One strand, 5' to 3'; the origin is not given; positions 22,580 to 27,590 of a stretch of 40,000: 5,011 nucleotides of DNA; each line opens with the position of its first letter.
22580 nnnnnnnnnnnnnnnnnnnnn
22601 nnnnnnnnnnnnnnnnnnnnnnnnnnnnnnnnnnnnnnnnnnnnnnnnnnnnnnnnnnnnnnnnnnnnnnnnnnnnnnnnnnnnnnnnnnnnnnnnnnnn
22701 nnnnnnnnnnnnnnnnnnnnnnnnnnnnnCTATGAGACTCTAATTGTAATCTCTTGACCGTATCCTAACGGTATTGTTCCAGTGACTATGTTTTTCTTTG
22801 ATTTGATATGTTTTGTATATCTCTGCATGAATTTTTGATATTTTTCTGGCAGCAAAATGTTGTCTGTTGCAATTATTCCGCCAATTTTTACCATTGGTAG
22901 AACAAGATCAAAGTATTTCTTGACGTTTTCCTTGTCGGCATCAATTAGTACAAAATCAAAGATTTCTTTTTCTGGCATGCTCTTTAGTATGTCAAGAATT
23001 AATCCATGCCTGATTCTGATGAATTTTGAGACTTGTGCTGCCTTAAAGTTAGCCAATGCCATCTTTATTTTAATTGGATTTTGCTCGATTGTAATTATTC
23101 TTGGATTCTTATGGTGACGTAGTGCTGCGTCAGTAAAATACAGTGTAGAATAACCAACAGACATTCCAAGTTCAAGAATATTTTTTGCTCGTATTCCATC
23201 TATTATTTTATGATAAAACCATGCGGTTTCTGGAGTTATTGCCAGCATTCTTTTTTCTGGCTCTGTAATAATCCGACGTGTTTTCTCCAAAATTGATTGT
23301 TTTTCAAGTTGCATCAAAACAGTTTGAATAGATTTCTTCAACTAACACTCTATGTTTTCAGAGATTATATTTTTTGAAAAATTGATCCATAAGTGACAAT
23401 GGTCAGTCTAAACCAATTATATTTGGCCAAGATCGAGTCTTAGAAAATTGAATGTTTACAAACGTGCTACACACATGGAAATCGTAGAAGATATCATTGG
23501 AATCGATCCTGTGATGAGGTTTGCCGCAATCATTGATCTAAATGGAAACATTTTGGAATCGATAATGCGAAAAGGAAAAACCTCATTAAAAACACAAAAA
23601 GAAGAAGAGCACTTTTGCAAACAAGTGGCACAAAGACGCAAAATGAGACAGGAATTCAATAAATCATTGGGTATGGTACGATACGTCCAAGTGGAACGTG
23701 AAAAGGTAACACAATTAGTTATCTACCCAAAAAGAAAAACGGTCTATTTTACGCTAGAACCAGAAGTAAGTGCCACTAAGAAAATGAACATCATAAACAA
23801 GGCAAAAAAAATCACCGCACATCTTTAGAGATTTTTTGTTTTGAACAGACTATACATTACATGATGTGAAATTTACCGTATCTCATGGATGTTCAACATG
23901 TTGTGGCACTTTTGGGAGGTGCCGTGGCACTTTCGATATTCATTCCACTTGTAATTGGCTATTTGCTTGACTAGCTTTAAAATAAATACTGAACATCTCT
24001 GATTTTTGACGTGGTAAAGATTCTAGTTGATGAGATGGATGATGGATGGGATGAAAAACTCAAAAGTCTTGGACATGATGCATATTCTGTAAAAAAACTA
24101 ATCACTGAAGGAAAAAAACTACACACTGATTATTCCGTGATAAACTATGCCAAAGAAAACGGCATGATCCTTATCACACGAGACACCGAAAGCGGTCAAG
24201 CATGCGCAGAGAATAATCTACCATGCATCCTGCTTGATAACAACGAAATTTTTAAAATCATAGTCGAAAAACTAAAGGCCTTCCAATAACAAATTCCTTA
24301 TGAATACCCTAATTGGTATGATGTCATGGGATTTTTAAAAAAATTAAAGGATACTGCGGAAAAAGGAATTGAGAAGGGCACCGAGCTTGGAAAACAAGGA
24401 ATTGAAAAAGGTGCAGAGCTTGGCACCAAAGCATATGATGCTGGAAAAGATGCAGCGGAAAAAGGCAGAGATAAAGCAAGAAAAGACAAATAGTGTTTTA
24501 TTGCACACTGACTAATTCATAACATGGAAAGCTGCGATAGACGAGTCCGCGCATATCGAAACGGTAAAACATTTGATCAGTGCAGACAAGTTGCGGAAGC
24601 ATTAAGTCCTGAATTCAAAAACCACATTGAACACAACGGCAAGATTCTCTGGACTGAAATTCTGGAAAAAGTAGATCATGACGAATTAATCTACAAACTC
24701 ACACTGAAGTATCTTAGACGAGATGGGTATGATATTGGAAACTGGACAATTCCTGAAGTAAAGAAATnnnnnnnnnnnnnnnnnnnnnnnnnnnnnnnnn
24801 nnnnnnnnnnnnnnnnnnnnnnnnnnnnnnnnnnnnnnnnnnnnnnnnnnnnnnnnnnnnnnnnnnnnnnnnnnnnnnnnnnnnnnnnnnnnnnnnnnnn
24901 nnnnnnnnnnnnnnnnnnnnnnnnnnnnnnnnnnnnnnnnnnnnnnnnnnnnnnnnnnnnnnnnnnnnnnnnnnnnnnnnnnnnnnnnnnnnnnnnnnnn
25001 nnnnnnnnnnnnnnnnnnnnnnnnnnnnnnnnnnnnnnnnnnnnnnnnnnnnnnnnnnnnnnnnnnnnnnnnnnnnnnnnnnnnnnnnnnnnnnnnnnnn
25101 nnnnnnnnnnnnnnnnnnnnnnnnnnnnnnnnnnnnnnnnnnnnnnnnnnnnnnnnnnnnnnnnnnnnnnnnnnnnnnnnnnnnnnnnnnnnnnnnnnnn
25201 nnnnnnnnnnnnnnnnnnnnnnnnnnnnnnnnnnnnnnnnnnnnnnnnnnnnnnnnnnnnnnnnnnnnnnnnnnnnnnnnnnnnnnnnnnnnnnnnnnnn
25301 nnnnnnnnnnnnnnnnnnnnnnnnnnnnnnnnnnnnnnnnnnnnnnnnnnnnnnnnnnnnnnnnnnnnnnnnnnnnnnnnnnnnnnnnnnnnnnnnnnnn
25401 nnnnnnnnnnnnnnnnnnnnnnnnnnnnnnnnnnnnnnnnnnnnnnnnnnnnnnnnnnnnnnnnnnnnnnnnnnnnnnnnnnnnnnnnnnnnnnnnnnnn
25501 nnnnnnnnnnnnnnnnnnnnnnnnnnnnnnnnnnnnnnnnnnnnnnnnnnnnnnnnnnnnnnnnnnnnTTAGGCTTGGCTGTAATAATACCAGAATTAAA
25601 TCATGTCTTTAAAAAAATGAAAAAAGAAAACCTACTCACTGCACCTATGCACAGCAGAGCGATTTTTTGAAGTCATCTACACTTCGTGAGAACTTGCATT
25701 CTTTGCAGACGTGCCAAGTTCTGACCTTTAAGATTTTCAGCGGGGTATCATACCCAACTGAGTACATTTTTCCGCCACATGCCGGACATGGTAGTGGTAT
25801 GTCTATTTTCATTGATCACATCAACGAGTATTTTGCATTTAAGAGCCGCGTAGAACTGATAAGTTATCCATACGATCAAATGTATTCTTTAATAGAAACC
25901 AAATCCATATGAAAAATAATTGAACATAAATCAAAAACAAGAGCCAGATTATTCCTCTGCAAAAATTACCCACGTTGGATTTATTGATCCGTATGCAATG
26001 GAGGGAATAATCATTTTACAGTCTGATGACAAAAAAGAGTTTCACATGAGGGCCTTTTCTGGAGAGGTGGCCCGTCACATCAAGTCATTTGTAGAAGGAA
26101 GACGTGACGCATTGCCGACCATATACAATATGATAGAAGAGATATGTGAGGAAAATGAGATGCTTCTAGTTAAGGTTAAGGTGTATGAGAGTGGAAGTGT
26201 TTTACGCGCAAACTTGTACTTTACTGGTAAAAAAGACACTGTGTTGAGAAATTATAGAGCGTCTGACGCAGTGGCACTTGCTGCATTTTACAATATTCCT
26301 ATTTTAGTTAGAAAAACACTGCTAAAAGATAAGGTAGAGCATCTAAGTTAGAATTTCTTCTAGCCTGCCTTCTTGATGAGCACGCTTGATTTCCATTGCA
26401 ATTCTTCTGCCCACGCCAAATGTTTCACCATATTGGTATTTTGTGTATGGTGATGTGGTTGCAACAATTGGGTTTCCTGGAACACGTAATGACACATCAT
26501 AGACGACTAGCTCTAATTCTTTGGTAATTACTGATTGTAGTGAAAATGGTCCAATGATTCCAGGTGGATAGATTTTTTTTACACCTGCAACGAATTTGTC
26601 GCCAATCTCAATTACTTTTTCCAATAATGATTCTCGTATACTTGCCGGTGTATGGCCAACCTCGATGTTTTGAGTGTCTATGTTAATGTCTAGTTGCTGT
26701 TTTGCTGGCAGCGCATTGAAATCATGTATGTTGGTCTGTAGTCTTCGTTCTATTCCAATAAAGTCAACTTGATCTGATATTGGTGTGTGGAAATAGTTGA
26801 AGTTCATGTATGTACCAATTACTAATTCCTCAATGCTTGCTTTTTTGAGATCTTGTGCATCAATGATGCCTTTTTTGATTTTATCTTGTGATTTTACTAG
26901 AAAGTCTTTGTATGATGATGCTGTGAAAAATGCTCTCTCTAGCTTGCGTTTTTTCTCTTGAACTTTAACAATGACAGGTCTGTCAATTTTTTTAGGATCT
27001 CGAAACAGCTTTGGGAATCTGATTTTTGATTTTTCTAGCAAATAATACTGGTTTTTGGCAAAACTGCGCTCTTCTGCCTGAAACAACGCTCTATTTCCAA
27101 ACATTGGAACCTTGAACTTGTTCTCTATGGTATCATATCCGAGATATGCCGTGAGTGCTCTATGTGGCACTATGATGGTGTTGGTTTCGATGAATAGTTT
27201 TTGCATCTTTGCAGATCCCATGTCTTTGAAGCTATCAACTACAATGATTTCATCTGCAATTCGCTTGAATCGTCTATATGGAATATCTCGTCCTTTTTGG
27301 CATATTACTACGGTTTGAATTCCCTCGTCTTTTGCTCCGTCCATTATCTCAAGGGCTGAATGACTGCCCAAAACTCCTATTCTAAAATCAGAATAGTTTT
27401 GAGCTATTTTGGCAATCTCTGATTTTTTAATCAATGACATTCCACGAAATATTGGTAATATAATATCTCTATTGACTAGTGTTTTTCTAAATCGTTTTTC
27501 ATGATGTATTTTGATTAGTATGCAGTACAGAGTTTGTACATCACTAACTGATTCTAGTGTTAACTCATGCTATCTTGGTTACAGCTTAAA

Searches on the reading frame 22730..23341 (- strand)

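Call 70: search_protein_families(library=pfam, proteins=[window:22730-23341:-], max_evalue=0.00001)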
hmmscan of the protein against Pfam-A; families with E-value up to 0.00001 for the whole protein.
window:22730-23341:- (203 aa): 2 families
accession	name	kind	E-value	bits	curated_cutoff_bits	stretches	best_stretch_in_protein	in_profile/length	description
PF01596.23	Methyltransf_3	-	9.3e-26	90.8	22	1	13-167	6-160/204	O-methyltransferase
PF13578.12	Methyltransf_24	-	4.2e-13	50.5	26.3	1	56-162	1-105/105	Methyltransferase domain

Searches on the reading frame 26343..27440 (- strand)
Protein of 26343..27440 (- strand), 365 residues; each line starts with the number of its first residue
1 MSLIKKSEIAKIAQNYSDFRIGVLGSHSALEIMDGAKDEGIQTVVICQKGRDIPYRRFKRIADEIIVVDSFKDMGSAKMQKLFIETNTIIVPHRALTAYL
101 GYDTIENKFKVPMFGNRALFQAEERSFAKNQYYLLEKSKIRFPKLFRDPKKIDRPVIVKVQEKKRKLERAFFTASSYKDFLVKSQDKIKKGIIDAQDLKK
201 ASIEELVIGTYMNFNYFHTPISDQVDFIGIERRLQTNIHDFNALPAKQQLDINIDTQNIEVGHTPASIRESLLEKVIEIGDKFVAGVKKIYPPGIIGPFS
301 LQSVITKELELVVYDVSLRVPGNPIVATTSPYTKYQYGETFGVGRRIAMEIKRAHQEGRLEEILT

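Call 70: search_protein_families(library=pfam, proteins=[window:26343-27440:-], max_evalue=0.00001)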
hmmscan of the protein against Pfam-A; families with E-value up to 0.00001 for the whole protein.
window:26343-27440:- (365 aa): 2 families
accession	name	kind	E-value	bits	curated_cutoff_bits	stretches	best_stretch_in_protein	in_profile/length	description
PF06973.17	DUF1297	-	2.6e-73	246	23.8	1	179-365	1-188/188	Domain of unknown function (DUF1297)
PF06849.18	DUF1246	-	9e-46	155.3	25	1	21-146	1-122/122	Protein of unknown function (DUF1246)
